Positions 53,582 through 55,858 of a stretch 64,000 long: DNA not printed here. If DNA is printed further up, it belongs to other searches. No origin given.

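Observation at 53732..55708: Unusual TM-GGDEF-EAL-REC architecture (receiver domain at the C-terminus)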

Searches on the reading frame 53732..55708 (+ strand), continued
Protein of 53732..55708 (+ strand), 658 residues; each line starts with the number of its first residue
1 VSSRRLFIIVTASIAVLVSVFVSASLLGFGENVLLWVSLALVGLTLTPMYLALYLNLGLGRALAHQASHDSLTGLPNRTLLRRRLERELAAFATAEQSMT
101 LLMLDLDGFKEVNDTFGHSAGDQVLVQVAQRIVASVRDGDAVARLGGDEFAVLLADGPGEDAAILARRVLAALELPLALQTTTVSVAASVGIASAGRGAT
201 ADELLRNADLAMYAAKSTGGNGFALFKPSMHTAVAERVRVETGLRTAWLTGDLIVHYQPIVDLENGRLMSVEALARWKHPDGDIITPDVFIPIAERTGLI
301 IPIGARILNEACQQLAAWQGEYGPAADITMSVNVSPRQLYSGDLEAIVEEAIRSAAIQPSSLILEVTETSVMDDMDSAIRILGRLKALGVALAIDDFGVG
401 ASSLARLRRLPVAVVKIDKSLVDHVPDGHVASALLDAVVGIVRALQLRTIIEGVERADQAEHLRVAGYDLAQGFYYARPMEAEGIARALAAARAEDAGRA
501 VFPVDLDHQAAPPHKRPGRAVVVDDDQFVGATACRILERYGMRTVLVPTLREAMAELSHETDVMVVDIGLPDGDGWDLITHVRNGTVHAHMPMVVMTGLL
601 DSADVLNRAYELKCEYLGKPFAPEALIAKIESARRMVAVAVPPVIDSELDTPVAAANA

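Call 8: find_homologous_proteins(query=window:53732-55708:+, max_evalue=1e-10)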
Query window:53732-55708:+ (658 aa): 7886 proteins with E <= 1e-10 among 8000 candidates; the best 120 are listed.
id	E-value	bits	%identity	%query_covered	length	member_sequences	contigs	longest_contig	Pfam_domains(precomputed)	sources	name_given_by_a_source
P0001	0.0e+0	1407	100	100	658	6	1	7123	PF00563.26,PF00990.27,PF00072.31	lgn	-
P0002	0.0e+0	1196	88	95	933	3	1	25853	PF00563.26,PF00990.27,PF00072.31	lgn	-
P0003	0.0e+0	1181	86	93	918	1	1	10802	PF00563.26,PF00990.27,PF00072.31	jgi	jgi:diguanylate cyclase (GGDEF)-like protein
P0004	0.0e+0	1181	86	93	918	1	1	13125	PF00563.26,PF00990.27,PF00072.31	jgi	jgi:diguanylate cyclase (GGDEF)-like protein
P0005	0.0e+0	1174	86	93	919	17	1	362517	PF00563.26,PF00990.27,PF00072.31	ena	-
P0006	0.0e+0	1153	85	95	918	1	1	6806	PF00563.26,PF00990.27,PF00072.31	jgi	jgi:diguanylate cyclase (GGDEF)-like protein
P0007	0.0e+0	1147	84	93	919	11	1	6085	PF00563.26,PF00990.27,PF00072.31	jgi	jgi:diguanylate cyclase (GGDEF)-like protein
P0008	0.0e+0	1128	83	93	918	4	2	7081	PF00563.26,PF00990.27,PF00072.31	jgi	jgi:diguanylate cyclase (GGDEF)-like protein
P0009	0.0e+0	1099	81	93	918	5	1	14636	PF00563.26,PF00990.27,PF00072.31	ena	-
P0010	0.0e+0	1078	81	92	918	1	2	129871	PF00563.26,PF00990.27,PF00072.31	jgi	jgi:diguanylate cyclase (GGDEF)-like protein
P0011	0.0e+0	1076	79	93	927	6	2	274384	PF00563.26,PF00990.27,PF00072.31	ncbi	ncbi:MAG: EAL domain-containing protein [Candidatus Dormibacteria bacterium]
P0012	0.0e+0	1067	79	95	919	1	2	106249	PF00563.26,PF00990.27,PF00072.31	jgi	jgi:diguanylate cyclase (GGDEF)-like protein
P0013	0.0e+0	1057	79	94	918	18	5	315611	PF00563.26,PF00990.27,PF00072.31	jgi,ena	jgi:diguanylate cyclase (GGDEF)-like protein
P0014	0.0e+0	1052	80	92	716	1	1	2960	PF00563.26,PF00990.27,PF00072.31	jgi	jgi:diguanylate cyclase (GGDEF)-like protein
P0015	0.0e+0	1050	78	95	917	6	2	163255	PF00563.26,PF00990.27,PF00072.31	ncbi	ncbi:MAG: EAL domain-containing protein [Candidatus Dormiibacterota bacterium]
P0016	0.0e+0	1048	79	95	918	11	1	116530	PF00563.26,PF00990.27,PF00072.31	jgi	jgi:diguanylate cyclase (GGDEF)-like protein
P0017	0.0e+0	1048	76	95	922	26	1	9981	PF00563.26,PF00990.27,PF00072.31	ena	-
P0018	0.0e+0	1045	77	95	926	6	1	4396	PF00563.26,PF00990.27,PF00072.31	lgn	-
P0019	0.0e+0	1043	77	98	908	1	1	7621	PF00563.26,PF00990.27,PF00072.31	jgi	jgi:diguanylate cyclase (GGDEF)-like protein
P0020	0.0e+0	1038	76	96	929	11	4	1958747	PF00563.26,PF00990.27,PF00072.31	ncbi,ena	ncbi:MAG: EAL domain-containing protein [Candidatus Dormiibacterota bacterium]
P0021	0.0e+0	1037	77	95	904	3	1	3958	PF00563.26,PF00990.27,PF00072.31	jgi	jgi:diguanylate cyclase (GGDEF)-like protein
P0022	0.0e+0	1033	79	92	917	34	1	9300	PF00563.26,PF00990.27,PF00072.31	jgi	jgi:diguanylate cyclase (GGDEF)-like protein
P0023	0.0e+0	1030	78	92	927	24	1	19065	PF00563.26,PF00990.27,PF00072.31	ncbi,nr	ncbi:MAG TPA: EAL domain-containing protein [Candidatus Dormibacteraeota bacterium]|nr:EAL domain-co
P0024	0.0e+0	1026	79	92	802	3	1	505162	PF00563.26,PF00990.27,PF00072.31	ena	-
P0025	0.0e+0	1021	75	95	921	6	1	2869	PF00563.26,PF00990.27,PF00072.31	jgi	jgi:diguanylate cyclase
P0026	0.0e+0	1020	86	85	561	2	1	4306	PF00563.26,PF00990.27,PF00072.31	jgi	jgi:diguanylate cyclase (GGDEF)-like protein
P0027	0.0e+0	1020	76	95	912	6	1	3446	PF00563.26,PF00990.27,PF00072.31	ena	-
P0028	0.0e+0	1020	77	92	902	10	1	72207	PF00563.26,PF00990.27,PF00072.31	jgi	-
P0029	0.0e+0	1017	75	97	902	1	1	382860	PF00563.26,PF00990.27,PF00072.31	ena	-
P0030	0.0e+0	1014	76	94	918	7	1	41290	PF00563.26,PF00990.27,PF00072.31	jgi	-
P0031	0.0e+0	1012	73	98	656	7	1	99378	PF00563.26,PF00990.27,PF00072.31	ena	-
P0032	0.0e+0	1011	74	96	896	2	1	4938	PF00563.26,PF00990.27,PF00072.31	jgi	jgi:diguanylate cyclase (GGDEF)-like protein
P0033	0.0e+0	1011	73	97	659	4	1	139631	PF00563.26,PF00990.27,PF00072.31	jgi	jgi:diguanylate cyclase (GGDEF)-like protein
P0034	1.9e-298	1009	74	96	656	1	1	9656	PF00563.26,PF00990.27,PF00072.31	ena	-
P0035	7.5e-298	1007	73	98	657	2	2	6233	PF00563.26,PF00990.27,PF00072.31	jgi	jgi:diguanylate cyclase (GGDEF)-like protein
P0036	7.8e-298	1007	73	98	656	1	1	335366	PF00563.26,PF00990.27,PF00072.31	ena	-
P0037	8.7e-298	1007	75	93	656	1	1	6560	PF00563.26,PF00990.27,PF00072.31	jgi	-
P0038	9.6e-298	1007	74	100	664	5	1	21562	PF00563.26,PF00990.27,PF00072.31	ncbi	-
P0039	4.8e-297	1005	73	99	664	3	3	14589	PF00563.26,PF00990.27,PF00072.31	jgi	jgi:diguanylate cyclase (GGDEF)-like protein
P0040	6.8e-297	1004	75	90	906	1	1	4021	PF00563.26,PF00990.27,PF00072.31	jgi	jgi:diguanylate cyclase (GGDEF)-like protein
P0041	1.0e-296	1004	75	93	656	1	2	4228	PF00563.26,PF00990.27,PF00072.31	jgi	jgi:diguanylate cyclase (GGDEF)-like protein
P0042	1.1e-296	1003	75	93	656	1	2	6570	PF00563.26,PF00990.27,PF00072.31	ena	-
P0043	1.2e-296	1003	75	93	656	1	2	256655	PF00563.26,PF00990.27,PF00072.31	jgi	jgi:diguanylate cyclase (GGDEF)-like protein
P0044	1.3e-296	1003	75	93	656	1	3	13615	PF00563.26,PF00990.27,PF00072.31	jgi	jgi:diguanylate cyclase (GGDEF)-like protein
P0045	1.4e-296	1003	75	93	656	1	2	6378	PF00563.26,PF00990.27,PF00072.31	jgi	jgi:diguanylate cyclase (GGDEF)-like protein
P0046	1.4e-296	1003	75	93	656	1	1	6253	PF00563.26,PF00990.27,PF00072.31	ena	-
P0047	1.9e-296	1003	75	93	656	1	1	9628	PF00563.26,PF00990.27,PF00072.31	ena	-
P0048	2.4e-296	1002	76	92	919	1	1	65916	PF00563.26,PF00990.27,PF00072.31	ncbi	-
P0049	3.1e-296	1002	73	98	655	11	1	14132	PF00563.26,PF00990.27,PF00072.31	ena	-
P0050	4.9e-296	1001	72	98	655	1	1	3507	PF00563.26,PF00990.27,PF00072.31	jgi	jgi:diguanylate cyclase (GGDEF)-like protein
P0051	6.7e-295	998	79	90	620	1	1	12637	PF00563.26,PF00990.27,PF00072.31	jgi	jgi:diguanylate cyclase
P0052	2.1e-294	996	79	90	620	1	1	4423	PF00563.26,PF00990.27,PF00072.31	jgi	jgi:diguanylate cyclase (GGDEF)-like protein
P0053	3.3e-293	992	79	89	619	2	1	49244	PF00563.26,PF00990.27,PF00072.31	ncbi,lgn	ncbi:MAG: EAL domain-containing protein [Candidatus Dormiibacterota bacterium]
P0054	7.9e-293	991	78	90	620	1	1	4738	PF00563.26,PF00990.27,PF00072.31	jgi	jgi:diguanylate cyclase (GGDEF)-like protein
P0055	9.2e-291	984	71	98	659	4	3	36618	PF00563.26,PF00990.27,PF00072.31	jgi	jgi:diguanylate cyclase (GGDEF)-like protein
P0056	9.3e-289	977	77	90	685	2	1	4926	PF00563.26,PF00990.27,PF00072.31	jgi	jgi:diguanylate cyclase (GGDEF)-like protein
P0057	1.1e-288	977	75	92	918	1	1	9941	PF00563.26,PF00990.27,PF00072.31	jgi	jgi:diguanylate cyclase (GGDEF)-like protein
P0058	3.2e-288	975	74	92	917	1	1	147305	PF00563.26,PF00990.27,PF00072.31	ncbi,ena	-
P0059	5.3e-288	975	77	89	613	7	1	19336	PF00563.26,PF00990.27,PF00072.31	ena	-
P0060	9.7e-288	974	74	92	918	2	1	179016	PF00563.26,PF00990.27,PF00072.31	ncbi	ncbi:MAG TPA: EAL domain-containing protein [Candidatus Dormibacteraeota bacterium]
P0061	2.1e-287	973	72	97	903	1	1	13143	PF00563.26,PF00990.27,PF00072.31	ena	-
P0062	5.8e-287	971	77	89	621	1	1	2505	PF00563.26,PF00990.27,PF00072.31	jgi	jgi:diguanylate cyclase (GGDEF)-like protein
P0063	8.6e-287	971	73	95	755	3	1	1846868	PF00563.26,PF00990.27,PF00072.31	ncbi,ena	-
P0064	1.0e-286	971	74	92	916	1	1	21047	PF00563.26,PF00990.27,PF00072.31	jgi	jgi:diguanylate cyclase (GGDEF)-like protein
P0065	8.7e-286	967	77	89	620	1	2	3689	PF00563.26,PF00990.27,PF00072.31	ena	-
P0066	1.3e-285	967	77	88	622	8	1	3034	PF00563.26,PF00990.27,PF00072.31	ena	-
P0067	1.9e-285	966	77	89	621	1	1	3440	PF00563.26,PF00990.27,PF00072.31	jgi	jgi:diguanylate cyclase (GGDEF)-like protein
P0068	2.8e-285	966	74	92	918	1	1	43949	PF00563.26,PF00990.27,PF00072.31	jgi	jgi:diguanylate cyclase (GGDEF)-like protein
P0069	8.1e-285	964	74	92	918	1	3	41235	PF00563.26,PF00990.27,PF00072.31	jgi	jgi:diguanylate cyclase (GGDEF)-like protein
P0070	8.1e-285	964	74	92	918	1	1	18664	PF00563.26,PF00990.27,PF00072.31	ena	-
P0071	2.8e-284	962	74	92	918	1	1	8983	PF00563.26,PF00990.27,PF00072.31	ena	-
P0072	6.8e-284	961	74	92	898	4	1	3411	PF00563.26,PF00990.27,PF00072.31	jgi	jgi:diguanylate cyclase (GGDEF)-like protein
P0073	8.5e-284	961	77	89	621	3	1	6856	PF00563.26,PF00990.27,PF00072.31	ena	-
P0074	2.3e-283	959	73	92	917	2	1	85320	PF00563.26,PF00990.27,PF00072.31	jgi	-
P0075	5.8e-282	955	73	92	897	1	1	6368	PF00563.26,PF00990.27,PF00072.31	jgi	jgi:diguanylate cyclase (GGDEF)-like protein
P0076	2.7e-281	953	71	95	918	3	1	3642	PF00563.26,PF00990.27,PF00072.31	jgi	jgi:diguanylate cyclase (GGDEF)-like protein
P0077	3.1e-281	952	75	90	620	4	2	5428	PF00563.26,PF00990.27,PF00072.31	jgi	jgi:diguanylate cyclase (GGDEF)-like protein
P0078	5.2e-281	952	72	95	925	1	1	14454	PF00563.26,PF00990.27,PF00072.31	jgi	jgi:diguanylate cyclase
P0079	2.3e-280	950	74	92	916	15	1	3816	PF00563.26,PF00990.27,PF00072.31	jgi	jgi:diguanylate cyclase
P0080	9.5e-280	948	73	91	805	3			PF00563.26,PF00990.27,PF00072.31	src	-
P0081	6.5e-279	945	70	98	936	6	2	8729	PF00563.26,PF00990.27,PF00072.31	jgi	jgi:diguanylate cyclase (GGDEF)-like protein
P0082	1.3e-271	921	70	93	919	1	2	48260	PF00563.26,PF00990.27,PF00072.31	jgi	jgi:diguanylate cyclase (GGDEF)-like protein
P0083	5.8e-252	856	74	81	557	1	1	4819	PF00563.26,PF00990.27,PF00072.31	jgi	jgi:diguanylate cyclase (GGDEF)-like protein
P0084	1.3e-244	832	64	92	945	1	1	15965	PF00563.26,PF00990.27,PF00072.31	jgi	jgi:diguanylate cyclase (GGDEF)-like protein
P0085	1.8e-241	821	64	92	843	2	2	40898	PF00563.26,PF00990.27,PF00072.31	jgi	jgi:diguanylate cyclase (GGDEF)-like protein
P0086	2.0e-240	818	63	92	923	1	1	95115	PF00563.26,PF00990.27,PF00072.31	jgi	jgi:diguanylate cyclase (GGDEF)-like protein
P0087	7.5e-236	803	74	76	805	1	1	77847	PF00563.26,PF00990.27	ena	-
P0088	3.3e-234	797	61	94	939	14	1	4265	PF00563.26,PF00990.27,PF00072.31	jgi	jgi:diguanylate cyclase (GGDEF)-like protein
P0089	5.5e-224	763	78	70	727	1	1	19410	PF00563.26,PF00990.27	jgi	jgi:diguanylate cyclase (GGDEF)-like protein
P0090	7.5e-224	763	60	93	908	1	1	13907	PF00563.26,PF00990.27,PF00072.31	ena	-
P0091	9.9e-223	759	88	61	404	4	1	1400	PF00563.26,PF00072.31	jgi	jgi:EAL domain-containing protein (putative c-di-GMP-specific phosphodiesterase class I)/CheY-like c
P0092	1.4e-221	755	72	74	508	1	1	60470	PF00563.26,PF00990.27,PF00072.31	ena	-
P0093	1.1e-210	719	57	90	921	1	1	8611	PF00563.26,PF00990.27,PF00072.31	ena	-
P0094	5.3e-208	711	55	92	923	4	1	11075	PF00563.26,PF00990.27,PF00072.31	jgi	jgi:diguanylate cyclase (GGDEF)-like protein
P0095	1.0e-207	710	56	93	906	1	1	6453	PF00563.26,PF00990.27,PF00072.31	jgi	jgi:diguanylate cyclase (GGDEF)-like protein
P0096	3.1e-203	695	54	95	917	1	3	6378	PF00563.26,PF00990.27,PF00072.31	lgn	-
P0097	2.7e-202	692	54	93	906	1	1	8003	PF00563.26,PF00990.27,PF00072.31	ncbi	-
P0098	9.7e-201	687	53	96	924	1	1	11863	PF00563.26,PF00990.27,PF00072.31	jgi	jgi:diguanylate cyclase (GGDEF)-like protein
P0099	1.0e-196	673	74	65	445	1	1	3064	PF00563.26,PF00072.31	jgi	jgi:EAL domain-containing protein (putative c-di-GMP-specific phosphodiesterase class I)/CheY-like c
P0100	1.5e-187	643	77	59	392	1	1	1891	PF00563.26,PF00072.31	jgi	jgi:EAL domain-containing protein (putative c-di-GMP-specific phosphodiesterase class I)/CheY-like c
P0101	3.2e-187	642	100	47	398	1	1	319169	PF00563.26,PF00990.27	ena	-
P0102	1.1e-181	624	54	91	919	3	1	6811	PF00563.26,PF00990.27,PF00072.31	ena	-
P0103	1.7e-179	616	78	56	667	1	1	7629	PF00563.26,PF00990.27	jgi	jgi:diguanylate cyclase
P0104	1.6e-173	597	75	57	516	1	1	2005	PF00563.26,PF00990.27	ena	-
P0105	2.6e-173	596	51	91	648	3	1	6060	PF00563.26,PF00990.27,PF00072.31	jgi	jgi:diguanylate cyclase (GGDEF)-like protein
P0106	7.8e-170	584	49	91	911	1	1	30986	PF00563.26,PF00990.27,PF00072.31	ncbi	-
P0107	2.3e-155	537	71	54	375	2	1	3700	PF00563.26,PF00072.31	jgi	jgi:EAL domain-containing protein (putative c-di-GMP-specific phosphodiesterase class I)/CheY-like c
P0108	4.7e-154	532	71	54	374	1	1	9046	PF00563.26,PF00072.31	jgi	jgi:EAL domain-containing protein (putative c-di-GMP-specific phosphodiesterase class I)/CheY-like c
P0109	2.6e-153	530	72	53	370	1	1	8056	PF00563.26,PF00072.31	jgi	-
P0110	1.5e-147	511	69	52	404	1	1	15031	PF00563.26,PF00990.27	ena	-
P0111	2.8e-147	510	74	51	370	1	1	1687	PF00563.26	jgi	-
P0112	1.2e-146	508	67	57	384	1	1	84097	PF00563.26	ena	-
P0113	6.5e-139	482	56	63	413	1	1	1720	PF00563.26,PF00072.31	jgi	jgi:EAL domain-containing protein (putative c-di-GMP-specific phosphodiesterase class I)/CheY-like c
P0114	1.9e-137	478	-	-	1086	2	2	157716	PF00563.26,PF00990.27,PF00072.31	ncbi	-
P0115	1.0e-122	429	42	89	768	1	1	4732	PF00563.26,PF00990.27,PF00072.31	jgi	jgi:diguanylate cyclase (GGDEF)-like protein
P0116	6.8e-118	413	43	65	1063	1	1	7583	PF17158.11,PF00563.26,PF00990.27,PF00072.31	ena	-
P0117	3.0e-117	411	50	63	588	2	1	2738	PF13188.14,PF12860.14,PF08448.17,PF00563.26,PF00990.27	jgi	jgi:diguanylate cyclase (GGDEF)-like protein/PAS domain S-box-containing protein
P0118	1.8e-116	408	47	67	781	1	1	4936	PF08447.19,PF08448.17,PF00563.26,PF00989.32,PF00990.27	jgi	jgi:diguanylate cyclase (GGDEF)-like protein/PAS domain S-box-containing protein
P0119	3.6e-116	407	47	66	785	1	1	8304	PF08447.19,PF08448.17,PF00563.26,PF00989.32,PF00990.27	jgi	jgi:diguanylate cyclase (GGDEF)-like protein/PAS domain S-box-containing protein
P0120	6.0e-116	407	45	69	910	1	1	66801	PF08448.17,PF00563.26,PF00989.32,PF00990.27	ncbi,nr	ncbi:MAG TPA: EAL domain-containing protein [Nocardioidaceae bacterium]|nr:EAL domain-containing pro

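Call 11: find_encoding_contigs(protein=P0101, flank=6000, max_places=3)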
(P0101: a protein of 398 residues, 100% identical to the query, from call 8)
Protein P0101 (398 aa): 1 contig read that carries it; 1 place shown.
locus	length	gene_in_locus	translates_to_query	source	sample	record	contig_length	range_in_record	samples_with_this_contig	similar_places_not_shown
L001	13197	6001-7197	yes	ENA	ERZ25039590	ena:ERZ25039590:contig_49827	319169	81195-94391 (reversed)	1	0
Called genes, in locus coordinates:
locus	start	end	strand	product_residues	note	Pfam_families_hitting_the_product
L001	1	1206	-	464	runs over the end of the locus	PF12838:Fer4_7, PF13183:Fer4_8, PF13187:Fer4_9 (weak), PF13237:Fer4_10 (weak), PF13484:Fer4_16 (weak), PF13534:Fer4_17, PF00037:Fer4 (weak), PF02754:CCG, +3 more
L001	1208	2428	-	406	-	PF01565:FAD_binding_4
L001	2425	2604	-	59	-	-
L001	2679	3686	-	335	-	PF01565:FAD_binding_4, PF02913:FAD-oxidase_C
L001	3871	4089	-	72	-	-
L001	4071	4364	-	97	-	-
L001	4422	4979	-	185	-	-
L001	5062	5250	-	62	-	-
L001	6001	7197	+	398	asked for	PF00990:GGDEF, PF00563:EAL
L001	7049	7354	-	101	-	-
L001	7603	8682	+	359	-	PF00296:Bac_luciferase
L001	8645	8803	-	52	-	-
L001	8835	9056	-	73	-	PF01243:PNPOx_N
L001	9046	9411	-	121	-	-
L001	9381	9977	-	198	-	PF01933:CofD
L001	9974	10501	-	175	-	PF01996:F420_ligase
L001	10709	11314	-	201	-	PF01983:CofC, PF12804:NTP_transf_3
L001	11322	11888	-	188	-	PF00892:EamA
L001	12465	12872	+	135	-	PF04075:F420H2_quin_red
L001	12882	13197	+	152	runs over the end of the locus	PF01575:MaoC_dehydratas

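Call 13: find_encoding_contigs(protein=P0002, flank=8000, max_places=2)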
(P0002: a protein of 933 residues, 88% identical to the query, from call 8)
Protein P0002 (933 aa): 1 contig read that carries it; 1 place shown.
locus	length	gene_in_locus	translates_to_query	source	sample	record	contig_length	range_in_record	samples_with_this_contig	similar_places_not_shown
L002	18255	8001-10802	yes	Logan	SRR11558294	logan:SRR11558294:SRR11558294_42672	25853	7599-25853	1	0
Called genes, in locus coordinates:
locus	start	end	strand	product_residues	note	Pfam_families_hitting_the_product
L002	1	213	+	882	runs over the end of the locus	PF22422:MGH1-like_GH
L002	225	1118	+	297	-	PF00701:DHDPS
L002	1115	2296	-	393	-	PF00899:ThiF (faint), PF01266:DAO, PF13450:NAD_binding_8 (weak), PF13738:Pyr_redox_3 (faint)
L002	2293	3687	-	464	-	PF12838:Fer4_7, PF13183:Fer4_8, PF13187:Fer4_9 (weak), PF13237:Fer4_10 (weak), PF13484:Fer4_16 (weak), PF13534:Fer4_17, PF00037:Fer4 (weak), PF02754:CCG, +3 more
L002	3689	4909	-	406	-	PF01565:FAD_binding_4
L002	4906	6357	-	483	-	PF01565:FAD_binding_4, PF02913:FAD-oxidase_C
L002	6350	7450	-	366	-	PF00266:Aminotran_5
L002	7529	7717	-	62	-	-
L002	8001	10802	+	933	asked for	PF00990:GGDEF, PF00563:EAL, PF00072:Response_reg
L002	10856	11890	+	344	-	PF00296:Bac_luciferase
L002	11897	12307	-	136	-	PF01243:PNPOx_N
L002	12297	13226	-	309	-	PF01933:CofD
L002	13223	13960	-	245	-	PF01996:F420_ligase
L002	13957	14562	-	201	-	PF01983:CofC, PF12804:NTP_transf_3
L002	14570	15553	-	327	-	PF00892:EamA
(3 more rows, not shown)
